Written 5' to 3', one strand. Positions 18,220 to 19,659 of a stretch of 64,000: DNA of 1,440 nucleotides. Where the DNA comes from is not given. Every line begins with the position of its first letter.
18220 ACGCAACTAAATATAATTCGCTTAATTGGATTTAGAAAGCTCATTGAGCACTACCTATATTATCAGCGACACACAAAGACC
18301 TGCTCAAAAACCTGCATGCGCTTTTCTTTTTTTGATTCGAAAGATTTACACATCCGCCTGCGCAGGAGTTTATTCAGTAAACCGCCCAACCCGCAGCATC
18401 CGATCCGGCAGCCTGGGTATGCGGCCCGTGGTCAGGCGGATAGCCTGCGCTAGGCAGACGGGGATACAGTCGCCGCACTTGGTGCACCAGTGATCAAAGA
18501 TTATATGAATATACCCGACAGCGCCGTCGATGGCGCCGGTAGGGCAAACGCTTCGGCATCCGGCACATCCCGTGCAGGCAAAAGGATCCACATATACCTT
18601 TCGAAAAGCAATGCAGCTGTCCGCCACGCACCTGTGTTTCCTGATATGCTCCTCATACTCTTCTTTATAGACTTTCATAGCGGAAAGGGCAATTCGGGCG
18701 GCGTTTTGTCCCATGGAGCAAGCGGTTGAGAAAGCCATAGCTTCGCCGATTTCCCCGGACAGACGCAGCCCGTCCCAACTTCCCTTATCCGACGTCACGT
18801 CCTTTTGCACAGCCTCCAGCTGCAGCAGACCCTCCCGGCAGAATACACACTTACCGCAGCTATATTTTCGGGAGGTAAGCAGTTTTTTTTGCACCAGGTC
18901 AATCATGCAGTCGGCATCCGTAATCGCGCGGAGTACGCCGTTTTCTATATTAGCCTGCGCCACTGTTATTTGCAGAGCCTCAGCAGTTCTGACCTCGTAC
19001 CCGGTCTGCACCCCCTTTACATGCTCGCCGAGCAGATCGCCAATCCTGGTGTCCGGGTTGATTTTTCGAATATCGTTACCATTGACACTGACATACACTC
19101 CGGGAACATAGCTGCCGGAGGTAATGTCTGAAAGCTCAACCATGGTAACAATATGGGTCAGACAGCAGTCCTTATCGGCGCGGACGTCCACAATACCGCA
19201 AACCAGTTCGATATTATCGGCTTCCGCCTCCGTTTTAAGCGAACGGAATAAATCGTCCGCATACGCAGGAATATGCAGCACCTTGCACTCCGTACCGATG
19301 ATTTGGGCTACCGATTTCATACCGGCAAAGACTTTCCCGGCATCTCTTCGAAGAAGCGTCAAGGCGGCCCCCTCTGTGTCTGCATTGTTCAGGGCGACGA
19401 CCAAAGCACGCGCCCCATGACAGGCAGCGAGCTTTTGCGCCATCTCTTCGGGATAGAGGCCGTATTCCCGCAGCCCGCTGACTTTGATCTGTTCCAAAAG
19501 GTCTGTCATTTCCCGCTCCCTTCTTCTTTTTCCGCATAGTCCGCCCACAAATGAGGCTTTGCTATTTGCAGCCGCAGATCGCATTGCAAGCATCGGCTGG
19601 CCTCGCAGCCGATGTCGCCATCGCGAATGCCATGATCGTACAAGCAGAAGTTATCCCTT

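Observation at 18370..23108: Three-subunit flavoprotein / Fe-S / GltD-like reductase directly downstream of the deglycosidase cassette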

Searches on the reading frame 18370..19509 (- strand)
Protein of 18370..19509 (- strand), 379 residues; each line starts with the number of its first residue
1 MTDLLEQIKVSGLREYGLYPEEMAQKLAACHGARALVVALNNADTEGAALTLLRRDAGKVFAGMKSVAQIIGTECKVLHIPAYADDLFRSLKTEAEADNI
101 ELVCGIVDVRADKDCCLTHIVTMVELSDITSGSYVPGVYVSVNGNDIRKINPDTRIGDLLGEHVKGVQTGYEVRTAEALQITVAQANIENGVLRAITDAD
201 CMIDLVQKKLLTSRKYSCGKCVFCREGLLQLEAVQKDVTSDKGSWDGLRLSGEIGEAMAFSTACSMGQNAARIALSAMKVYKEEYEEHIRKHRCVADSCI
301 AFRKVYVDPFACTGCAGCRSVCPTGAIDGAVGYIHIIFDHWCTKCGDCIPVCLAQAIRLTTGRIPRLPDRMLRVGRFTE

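Call 4: search_protein_families(library=pfam, proteins=[window:18370-19509:-], max_evalue=0.01)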
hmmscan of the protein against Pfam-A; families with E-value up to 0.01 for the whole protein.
window:18370-19509:- (379 aa): 9 families
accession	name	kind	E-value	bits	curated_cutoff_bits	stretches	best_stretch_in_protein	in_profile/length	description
PF10589.14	NADH_4Fe-4S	-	2.9e-16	59.5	23.5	1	213-288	10-85/85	NADH-ubiquinone oxidoreductase-F iron-sulfur binding region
PF12838.12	Fer4_7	-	6.4e-07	30.2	27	1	301-326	27-52/52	4Fe-4S dicluster domain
PF13187.11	Fer4_9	-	1.1e-06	28.9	27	1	311-357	1-52/52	4Fe-4S dicluster domain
PF13237.11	Fer4_10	-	1.4e-05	25.4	25.5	1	304-352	1-52/53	4Fe-4S dicluster domain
PF00037.32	Fer4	-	1.5e-05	25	21.1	1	305-328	1-24/24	4Fe-4S binding domain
PF13484.11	Fer4_16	-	8.8e-05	23.6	30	0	312-330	2-20/66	4Fe-4S double cluster binding domain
PF25160.1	LdpA_Fe-S-bd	-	0.00046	20.3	27.6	1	317-359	8-45/49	LdpA Fe-S cluster-binding domain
PF12797.12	Fer4_2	-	0.0018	18.6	24.5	1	304-324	2-22/22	4Fe-4S binding domain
PF12837.12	Fer4_6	-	0.0019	18.5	25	1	304-327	1-24/24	4Fe-4S binding domain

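Call 5: search_protein_families(library=ncbifam, proteins=[window:18370-19509:-], max_evalue=0.001)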
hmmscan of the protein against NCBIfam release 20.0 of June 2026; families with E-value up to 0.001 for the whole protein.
window:18370-19509:- (379 aa): 17 families
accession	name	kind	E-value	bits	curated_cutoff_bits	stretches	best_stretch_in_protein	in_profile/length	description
TIGR01959.1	nuoF_fam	equivalog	2e-11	42.9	558.65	1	147-289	274-410/410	NADH-quinone oxidoreductase subunit NuoF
TIGR01944.1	rnfB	subfamily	4.8e-11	42.6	68.7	1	262-360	71-163/190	RnfABCDGE type electron transport complex subunit B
NF038196.1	ferrodoxin_EFR1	subfamily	5.1e-08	33.3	75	1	301-360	176-232/242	EFR1 family ferrodoxin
NF006446.0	PRK08764.1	equivalog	1.1e-07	31.8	220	1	260-360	42-136/139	Rnf electron transport complex subunit RnfB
NF005415.0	PRK06991.1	equivalog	2e-07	31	281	1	306-359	81-134/284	electron transport complex subunit RsxB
NF040864.1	HgcB_ferredoxin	equivalog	2.9e-06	27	99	1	308-362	12-66/93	mercury methylation ferredoxin HgcB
NF003475.0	PRK05113.1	equivalog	1.6e-05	24.9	203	1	304-360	107-163/190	electron transport complex subunit RsxB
NF005506.0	PRK07118.1-5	equivalog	2.8e-05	23.7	388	1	199-360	35-190/279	Fe-S cluster domain-containing protein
NF010120.0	PRK13596.1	equivalog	4.4e-05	22.2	389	1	213-295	341-423/433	NADH-quinone oxidoreductase subunit NuoF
NF043069.1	T4HPD_activ_SAM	equivalog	4.9e-05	22.8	425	1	310-359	51-99/299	trans-4-hydroxy-L-proline dehydratase activase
NF045992.1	CircClkLdpA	equivalog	6.2e-05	22.2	450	1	301-359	94-154/360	circadian clock protein LdpA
NF007013.0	PRK09477.1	equivalog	7.5e-05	22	234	1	308-361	222-278/286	quinol dehydrogenase ferredoxin subunit NapH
NF043039.1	HgcAB_like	equivalog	0.00011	21.9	285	1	303-358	293-350/350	HgcAB-like fusion protein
TIGR02700.1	flavo_MJ0208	hypoth_equivalog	0.00024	20.5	251.35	1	307-358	145-195/234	dihydromethanopterin reductase (acceptor)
NF040770.1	hetero_SS_HdrA2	exception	0.00029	19.1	1100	1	305-360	572-626/777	CoB-CoM heterodisulfide reductase HdrA2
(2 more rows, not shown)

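Call 8: search_solved_structures(query=window:18370-19509:-, max_evalue=0.01, show_alignments=2)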
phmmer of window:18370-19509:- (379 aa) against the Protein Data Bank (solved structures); distinct sequences matched with E-value up to 0.01: 40.
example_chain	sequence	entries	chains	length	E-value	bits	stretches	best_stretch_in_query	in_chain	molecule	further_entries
7p5h_B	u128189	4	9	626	1.6e-28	103.1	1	183-359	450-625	Fe-hydrogenase, subunit beta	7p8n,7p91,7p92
8a6t_B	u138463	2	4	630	1.8e-28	103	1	189-356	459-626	Electron bifurcating hydrogenase subunit HydB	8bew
9bov_B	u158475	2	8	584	6.8e-27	97.7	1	181-358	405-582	NADH dehydrogenase (Quinone)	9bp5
7t2r_B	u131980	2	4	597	8.7e-27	97.4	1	180-356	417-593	NiFe hydrogenase subunit B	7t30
9n5u_B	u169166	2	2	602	2.6e-26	95.9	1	181-362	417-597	NfnB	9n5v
9mqx_B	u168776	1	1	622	4.5e-26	95.1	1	188-358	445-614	NADH:ubiquinone oxidoreductase, NADH-binding (51 kD) subunit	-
8oh5_B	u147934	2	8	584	1.3e-25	93.6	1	190-357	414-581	NAD-reducing hydrogenase subunit HoxF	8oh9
7q4w_B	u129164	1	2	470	1.7e-20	76.7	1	188-353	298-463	Iron hydrogenase HydB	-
7q4v_B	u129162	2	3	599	2.8e-20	76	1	188-353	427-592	Iron hydrogenase HydB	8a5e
9rkm_A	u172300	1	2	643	5.3e-10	42.2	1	277-358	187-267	[FeFe]-hydrogenase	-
30jk_A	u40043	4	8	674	6.4e-10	41.9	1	277-358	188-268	[FeFe]-hydrogenase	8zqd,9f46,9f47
8ahx_B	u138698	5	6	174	2e-07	33.7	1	306-359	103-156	Ion-translocating oxidoreductase complex subunit B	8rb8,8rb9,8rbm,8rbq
8rxj_A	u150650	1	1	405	8.3e-07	31.7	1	283-372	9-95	Periplasmic [Fe] hydrogenase large subunit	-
8rtg_A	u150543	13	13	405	8.3e-07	31.6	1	283-372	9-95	Periplasmic [Fe] hydrogenase large subunit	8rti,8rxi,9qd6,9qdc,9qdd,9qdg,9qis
1hfe_L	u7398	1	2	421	8.7e-07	31.6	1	283-372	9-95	PROTEIN (FE-ONLY HYDROGENASE (E.C.1.18.99.1) (LARGER SUBUNIT))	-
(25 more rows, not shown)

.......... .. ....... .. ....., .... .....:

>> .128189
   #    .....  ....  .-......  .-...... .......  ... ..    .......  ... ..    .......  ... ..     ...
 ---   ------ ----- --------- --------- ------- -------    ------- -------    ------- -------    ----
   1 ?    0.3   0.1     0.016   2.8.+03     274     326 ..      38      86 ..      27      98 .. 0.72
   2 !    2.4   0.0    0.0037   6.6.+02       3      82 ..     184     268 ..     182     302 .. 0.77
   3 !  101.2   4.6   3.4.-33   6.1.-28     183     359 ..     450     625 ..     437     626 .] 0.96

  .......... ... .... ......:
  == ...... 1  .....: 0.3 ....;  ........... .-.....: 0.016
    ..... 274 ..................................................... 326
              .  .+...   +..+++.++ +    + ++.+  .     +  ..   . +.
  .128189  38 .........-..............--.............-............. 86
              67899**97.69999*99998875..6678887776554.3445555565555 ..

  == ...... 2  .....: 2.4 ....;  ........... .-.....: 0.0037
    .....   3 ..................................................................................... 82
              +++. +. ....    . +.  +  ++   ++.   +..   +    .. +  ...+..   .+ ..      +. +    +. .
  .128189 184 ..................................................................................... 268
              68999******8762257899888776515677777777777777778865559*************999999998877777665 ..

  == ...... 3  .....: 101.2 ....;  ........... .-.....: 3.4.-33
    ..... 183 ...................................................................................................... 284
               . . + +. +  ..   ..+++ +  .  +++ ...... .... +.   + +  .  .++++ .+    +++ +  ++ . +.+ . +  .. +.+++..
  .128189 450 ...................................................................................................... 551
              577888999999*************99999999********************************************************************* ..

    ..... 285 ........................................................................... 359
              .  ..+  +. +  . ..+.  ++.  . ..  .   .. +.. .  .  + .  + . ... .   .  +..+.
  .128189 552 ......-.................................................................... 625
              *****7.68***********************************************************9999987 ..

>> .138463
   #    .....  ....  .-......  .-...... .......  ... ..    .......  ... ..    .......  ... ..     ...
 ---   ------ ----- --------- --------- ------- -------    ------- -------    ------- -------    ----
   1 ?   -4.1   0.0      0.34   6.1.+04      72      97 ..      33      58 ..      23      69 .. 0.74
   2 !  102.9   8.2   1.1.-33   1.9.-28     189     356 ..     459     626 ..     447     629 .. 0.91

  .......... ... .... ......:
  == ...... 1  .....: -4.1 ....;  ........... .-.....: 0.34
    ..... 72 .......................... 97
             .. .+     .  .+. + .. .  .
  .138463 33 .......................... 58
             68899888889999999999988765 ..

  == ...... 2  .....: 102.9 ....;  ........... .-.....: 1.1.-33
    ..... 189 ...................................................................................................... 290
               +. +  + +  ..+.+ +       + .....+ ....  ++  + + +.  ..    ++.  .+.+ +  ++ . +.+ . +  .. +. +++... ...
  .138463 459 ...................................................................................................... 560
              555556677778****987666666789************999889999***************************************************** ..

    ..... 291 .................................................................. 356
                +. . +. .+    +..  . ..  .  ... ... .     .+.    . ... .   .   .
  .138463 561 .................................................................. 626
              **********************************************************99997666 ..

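Call 35: find_homologous_proteins(query=window:18370-19509:-, max_evalue=1e-10)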
Query window:18370-19509:- (379 aa): 205 proteins with E <= 1e-10 among 4836 candidates; the best 120 are listed.
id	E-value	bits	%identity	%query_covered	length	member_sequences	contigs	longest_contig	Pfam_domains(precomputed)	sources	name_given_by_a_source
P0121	1.9e-253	858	100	100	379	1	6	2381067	PF10589.15,PF00037.33,PF12838.13,PF13237.12,PF13187.12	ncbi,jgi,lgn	ncbi:MAG: NADH-ubiquinone oxidoreductase-F iron-sulfur binding region domain-containing protein [Chr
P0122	4.3e-159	548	66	99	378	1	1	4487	PF14697.12,PF10589.15,PF12837.13,PF00037.33,PF13484.12,PF12838.13,PF13237.12,PF13187.12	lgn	-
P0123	5.6e-158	544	65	100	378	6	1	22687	PF14697.12,PF10589.15,PF12837.13,PF00037.33,PF13484.12,PF12838.13,PF13237.12,PF13187.12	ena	-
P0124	3.2e-156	538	65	99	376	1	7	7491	PF14697.12,PF10589.15,PF12837.13,PF00037.33,PF13484.12,PF12838.13,PF13237.12,PF13187.12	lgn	-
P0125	5.3e-156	537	65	99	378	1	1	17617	PF14697.12,PF10589.15,PF12837.13,PF00037.33,PF13484.12,PF12838.13,PF13237.12,PF13187.12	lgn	-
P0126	2.3e-155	535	64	99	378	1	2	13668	PF14697.12,PF10589.15,PF12837.13,PF00037.33,PF13484.12,PF12838.13,PF25160.2,PF13237.12,PF13187.12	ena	-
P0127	8.7e-155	533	64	99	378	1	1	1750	PF14697.12,PF10589.15,PF12837.13,PF00037.33,PF13484.12,PF12838.13,PF25160.2,PF13237.12,PF13187.12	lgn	-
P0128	1.0e-153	530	64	99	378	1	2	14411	PF14697.12,PF10589.15,PF12837.13,PF00037.33,PF12838.13,PF25160.2,PF13237.12,PF13187.12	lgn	-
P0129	1.5e-153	529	62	99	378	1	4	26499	PF14697.12,PF10589.15,PF12797.13,PF12837.13,PF00037.33,PF13484.12,PF12838.13,PF13237.12,PF13187.12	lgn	-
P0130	1.2e-152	526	63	99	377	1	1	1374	PF14697.12,PF10589.15,PF12797.13,PF12837.13,PF00037.33,PF13484.12,PF12838.13,PF25160.2,PF13237.12,PF13187.12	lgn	-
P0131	1.2e-152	526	61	99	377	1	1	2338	PF14697.12,PF10589.15,PF12837.13,PF00037.33,PF13484.12,PF12838.13,PF13237.12,PF13187.12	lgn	-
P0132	2.9e-152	525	63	99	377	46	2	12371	PF14697.12,PF10589.15,PF12797.13,PF12837.13,PF00037.33,PF12838.13,PF25160.2,PF13237.12,PF13187.12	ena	-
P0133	5.3e-152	524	63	99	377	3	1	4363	PF14697.12,PF10589.15,PF12797.13,PF12837.13,PF00037.33,PF12838.13,PF25160.2,PF13237.12,PF13187.12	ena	-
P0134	6.5e-152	524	64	99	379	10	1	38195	PF14697.12,PF10589.15,PF12837.13,PF00037.33,PF13484.12,PF12838.13,PF13237.12,PF13187.12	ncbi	ncbi:MAG: NADH-ubiquinone oxidoreductase-F iron-sulfur binding region domain-containing protein [Fae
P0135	1.0e-151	523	62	99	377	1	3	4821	PF14697.12,PF10589.15,PF12797.13,PF12837.13,PF00037.33,PF13484.12,PF12838.13,PF25160.2,PF13237.12,PF13187.12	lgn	-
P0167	9.5e-110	385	47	100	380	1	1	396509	PF14697.12,PF10589.15,PF00037.33,PF13484.12,PF12838.13,PF25160.2,PF13237.12,PF13187.12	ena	-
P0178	4.6e-102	360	45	99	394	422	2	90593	PF10589.15,PF12797.13,PF00037.33,PF13237.12,PF13187.12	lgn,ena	-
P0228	1.1e-93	332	43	99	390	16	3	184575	PF10589.15,PF12797.13,PF12837.13,PF00037.33,PF12838.13,PF13237.12,PF13187.12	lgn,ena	-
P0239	3.7e-93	331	42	99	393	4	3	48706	PF10589.15,PF00037.33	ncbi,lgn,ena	-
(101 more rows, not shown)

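Call 53: find_encoding_contigs(protein=P0178, flank=10000, max_places=3)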
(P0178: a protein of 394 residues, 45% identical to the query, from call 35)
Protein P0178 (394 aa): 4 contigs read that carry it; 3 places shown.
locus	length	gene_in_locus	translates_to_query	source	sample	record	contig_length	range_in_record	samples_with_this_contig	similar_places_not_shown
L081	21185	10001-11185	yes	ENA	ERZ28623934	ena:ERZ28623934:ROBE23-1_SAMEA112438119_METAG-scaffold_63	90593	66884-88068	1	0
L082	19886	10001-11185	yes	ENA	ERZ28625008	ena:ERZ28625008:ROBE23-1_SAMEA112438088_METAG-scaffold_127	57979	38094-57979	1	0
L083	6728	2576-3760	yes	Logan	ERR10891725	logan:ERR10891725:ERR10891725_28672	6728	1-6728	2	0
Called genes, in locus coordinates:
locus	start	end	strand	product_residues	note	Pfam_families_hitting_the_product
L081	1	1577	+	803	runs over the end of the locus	PF02311:AraC_binding, PF07883:Cupin_2, PF00165:HTH_AraC (faint), PF12833:HTH_18, PF01229:Glyco_hydro_39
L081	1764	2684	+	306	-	PF10566:Glyco_hydro_97 (weak), PF01261:AP_endonuc_2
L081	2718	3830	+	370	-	PF01408:GFO_IDH_MocA, PF22725:GFO_IDH_MocA_C3, PF02894:GFO_IDH_MocA_C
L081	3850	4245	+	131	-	PF19906:CGDB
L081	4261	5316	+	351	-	PF01261:AP_endonuc_2 (faint)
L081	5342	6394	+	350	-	PF01408:GFO_IDH_MocA, PF02629:CoA_binding (weak), PF02826:2-Hacid_dh_C (faint), PF02894:GFO_IDH_MocA_C, PF22725:GFO_IDH_MocA_C3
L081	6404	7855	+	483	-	PF00890:FAD_binding_2, PF01266:DAO, PF01494:FAD_binding_3 (faint), PF01946:Thi4 (faint), PF03486:HI0933_like, PF07992:Pyr_redox_2 (faint), PF12831:FAD_oxidored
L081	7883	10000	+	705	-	PF00111:Fer2, PF13510:Fer2_4, PF10588:NADH-G_4Fe-4S_3, PF12838:Fer4_7, PF22117:Fer4_Nqo3, PF14691:Fer4_20, PF07992:Pyr_redox_2, PF13450:NAD_binding_8, +13 more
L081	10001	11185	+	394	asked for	PF10589:NADH_4Fe-4S, PF12797:Fer4_2 (faint), PF00037:Fer4 (weak), PF13237:Fer4_10 (weak), PF13187:Fer4_9 (weak)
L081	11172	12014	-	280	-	PF02311:AraC_binding, PF07883:Cupin_2 (weak), PF00165:HTH_AraC, PF12833:HTH_18, PF00165:HTH_AraC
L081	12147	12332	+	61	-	-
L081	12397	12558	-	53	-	PF00301:Rubredoxin, PF21349:RUBY_RBDX (faint)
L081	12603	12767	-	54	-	PF00011:HSP20 (weak)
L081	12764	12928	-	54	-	PF00011:HSP20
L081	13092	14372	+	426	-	PF13556:HTH_30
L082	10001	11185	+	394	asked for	PF10589:NADH_4Fe-4S, PF12797:Fer4_2 (faint), PF00037:Fer4 (weak), PF13237:Fer4_10 (weak), PF13187:Fer4_9 (weak)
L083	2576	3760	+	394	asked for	PF10589:NADH_4Fe-4S, PF12797:Fer4_2 (faint), PF00037:Fer4 (weak), PF13237:Fer4_10 (weak), PF13187:Fer4_9 (weak)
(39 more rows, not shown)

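Call 54: find_encoding_contigs(protein=P0239, flank=10000, max_places=3)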
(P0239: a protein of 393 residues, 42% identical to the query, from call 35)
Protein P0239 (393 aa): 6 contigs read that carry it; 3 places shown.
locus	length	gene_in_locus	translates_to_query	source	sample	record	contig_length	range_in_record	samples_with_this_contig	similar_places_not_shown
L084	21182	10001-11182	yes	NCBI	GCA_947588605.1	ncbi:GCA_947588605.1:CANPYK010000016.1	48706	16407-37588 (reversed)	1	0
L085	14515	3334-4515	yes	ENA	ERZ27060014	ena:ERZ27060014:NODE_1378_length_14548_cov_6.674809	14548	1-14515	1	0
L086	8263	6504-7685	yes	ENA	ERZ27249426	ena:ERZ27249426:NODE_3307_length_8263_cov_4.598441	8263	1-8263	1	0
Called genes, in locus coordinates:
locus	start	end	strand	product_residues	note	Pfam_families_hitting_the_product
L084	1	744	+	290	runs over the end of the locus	PF18089:DAPG_hydrolase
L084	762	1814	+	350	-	PF01408:GFO_IDH_MocA, PF02894:GFO_IDH_MocA_C, PF22725:GFO_IDH_MocA_C3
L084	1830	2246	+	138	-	PF19906:CGDB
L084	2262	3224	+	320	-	PF01261:AP_endonuc_2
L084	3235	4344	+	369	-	PF01408:GFO_IDH_MocA, PF03447:NAD_binding_3 (weak), PF22725:GFO_IDH_MocA_C3, PF02894:GFO_IDH_MocA_C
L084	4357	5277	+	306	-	PF01261:AP_endonuc_2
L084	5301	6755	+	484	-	PF00890:FAD_binding_2, PF01266:DAO (weak), PF01494:FAD_binding_3 (faint), PF03486:HI0933_like, PF07992:Pyr_redox_2 (faint), PF12831:FAD_oxidored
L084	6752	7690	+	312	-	PF00480:ROK, PF01869:BcrAD_BadFG (faint), PF02685:Glucokinase (weak)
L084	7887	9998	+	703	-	PF00111:Fer2, PF13510:Fer2_4, PF10588:NADH-G_4Fe-4S_3, PF12838:Fer4_7, PF22117:Fer4_Nqo3, PF14691:Fer4_20, PF07992:Pyr_redox_2, PF13450:NAD_binding_8, +13 more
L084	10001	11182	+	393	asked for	PF10589:NADH_4Fe-4S, PF00037:Fer4 (faint)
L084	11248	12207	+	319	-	PF03358:FMN_red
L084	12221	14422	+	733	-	PF00933:Glyco_hydro_3, PF01915:Glyco_hydro_3_C, PF14310:Fn3-like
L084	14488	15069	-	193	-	-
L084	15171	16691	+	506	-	PF00877:NLPC_P60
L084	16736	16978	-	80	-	PF13560:HTH_31 (weak), PF13443:HTH_26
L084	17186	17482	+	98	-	-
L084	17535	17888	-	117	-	PF01381:HTH_3 (weak), PF18430:DBD_HTH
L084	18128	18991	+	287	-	PF00165:HTH_AraC (weak), PF12833:HTH_18, PF00165:HTH_AraC (weak), PF06445:GyrI-like, PF14526:Cass2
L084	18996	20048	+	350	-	PF03417:AAT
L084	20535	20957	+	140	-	PF07638:Sigma70_ECF (weak), PF04297:UPF0122 (weak), PF08281:Sigma70_r4_2, PF04545:Sigma70_r4 (faint)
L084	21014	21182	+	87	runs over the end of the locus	PF20124:DUF6514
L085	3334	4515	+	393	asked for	PF10589:NADH_4Fe-4S, PF00037:Fer4 (faint)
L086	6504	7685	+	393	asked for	PF10589:NADH_4Fe-4S, PF00037:Fer4 (faint)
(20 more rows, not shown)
